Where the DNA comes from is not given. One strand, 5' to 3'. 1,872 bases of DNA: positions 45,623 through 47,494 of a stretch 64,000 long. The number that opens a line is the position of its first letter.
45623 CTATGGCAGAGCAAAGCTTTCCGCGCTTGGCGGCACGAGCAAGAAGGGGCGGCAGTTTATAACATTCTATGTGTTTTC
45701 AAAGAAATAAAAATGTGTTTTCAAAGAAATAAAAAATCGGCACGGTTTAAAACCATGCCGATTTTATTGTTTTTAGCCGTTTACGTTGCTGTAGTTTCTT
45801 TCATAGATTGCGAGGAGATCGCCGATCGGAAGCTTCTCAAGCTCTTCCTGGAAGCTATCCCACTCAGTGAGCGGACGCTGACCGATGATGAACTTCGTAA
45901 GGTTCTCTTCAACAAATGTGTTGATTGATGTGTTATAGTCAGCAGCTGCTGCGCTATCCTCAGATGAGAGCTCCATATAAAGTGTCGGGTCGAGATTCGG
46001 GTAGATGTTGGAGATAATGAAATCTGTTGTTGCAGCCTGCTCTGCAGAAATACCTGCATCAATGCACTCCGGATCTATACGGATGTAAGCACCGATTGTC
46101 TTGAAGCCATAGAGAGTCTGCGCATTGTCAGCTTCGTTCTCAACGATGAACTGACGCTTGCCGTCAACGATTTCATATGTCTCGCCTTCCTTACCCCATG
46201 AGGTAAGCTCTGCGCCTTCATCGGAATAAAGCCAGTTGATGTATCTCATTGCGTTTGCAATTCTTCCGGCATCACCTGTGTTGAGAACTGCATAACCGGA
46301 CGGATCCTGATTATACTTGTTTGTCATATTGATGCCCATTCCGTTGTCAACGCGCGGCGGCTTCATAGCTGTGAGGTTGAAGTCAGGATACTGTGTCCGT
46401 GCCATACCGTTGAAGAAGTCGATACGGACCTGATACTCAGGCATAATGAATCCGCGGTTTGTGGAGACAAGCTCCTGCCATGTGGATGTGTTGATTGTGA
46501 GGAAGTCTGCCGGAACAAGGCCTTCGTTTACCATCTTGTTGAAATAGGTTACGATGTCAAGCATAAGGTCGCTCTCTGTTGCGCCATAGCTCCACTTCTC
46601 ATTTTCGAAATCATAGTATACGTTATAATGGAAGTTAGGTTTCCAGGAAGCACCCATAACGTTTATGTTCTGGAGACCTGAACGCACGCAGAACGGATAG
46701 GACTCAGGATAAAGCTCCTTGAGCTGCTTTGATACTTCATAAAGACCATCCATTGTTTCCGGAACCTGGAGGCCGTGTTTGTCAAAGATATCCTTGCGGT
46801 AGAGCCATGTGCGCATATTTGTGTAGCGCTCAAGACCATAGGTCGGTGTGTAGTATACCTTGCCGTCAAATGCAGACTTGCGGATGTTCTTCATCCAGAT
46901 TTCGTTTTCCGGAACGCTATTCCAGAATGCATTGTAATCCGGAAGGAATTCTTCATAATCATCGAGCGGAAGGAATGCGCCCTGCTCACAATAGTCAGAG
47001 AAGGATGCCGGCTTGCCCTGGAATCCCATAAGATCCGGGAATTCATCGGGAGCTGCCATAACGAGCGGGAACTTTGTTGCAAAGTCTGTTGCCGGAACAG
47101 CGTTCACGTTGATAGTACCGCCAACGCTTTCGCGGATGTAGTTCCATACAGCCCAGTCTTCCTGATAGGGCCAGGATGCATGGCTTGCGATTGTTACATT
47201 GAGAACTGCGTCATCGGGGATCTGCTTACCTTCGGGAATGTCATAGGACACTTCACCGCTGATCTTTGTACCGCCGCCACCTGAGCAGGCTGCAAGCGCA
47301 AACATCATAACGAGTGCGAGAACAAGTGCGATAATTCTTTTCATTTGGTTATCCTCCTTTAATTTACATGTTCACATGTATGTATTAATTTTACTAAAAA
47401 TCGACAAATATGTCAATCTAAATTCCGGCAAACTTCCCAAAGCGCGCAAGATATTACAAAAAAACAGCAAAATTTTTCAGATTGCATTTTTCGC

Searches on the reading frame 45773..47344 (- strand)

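Call 95: search_protein_families(library=pfam, proteins=[window:45773-47344:-], max_evalue=0.001)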
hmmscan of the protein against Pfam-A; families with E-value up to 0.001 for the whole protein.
window:45773-47344:- (523 aa): 2 families
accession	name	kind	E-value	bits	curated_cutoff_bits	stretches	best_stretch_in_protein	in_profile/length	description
PF13416.11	SBP_bac_8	-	3.5e-12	47.1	27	1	75-379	11-250/279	Bacterial extracellular solute-binding protein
PF01547.30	SBP_bac_1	-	4.7e-12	46.9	26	1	75-378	23-306/307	Bacterial extracellular solute-binding protein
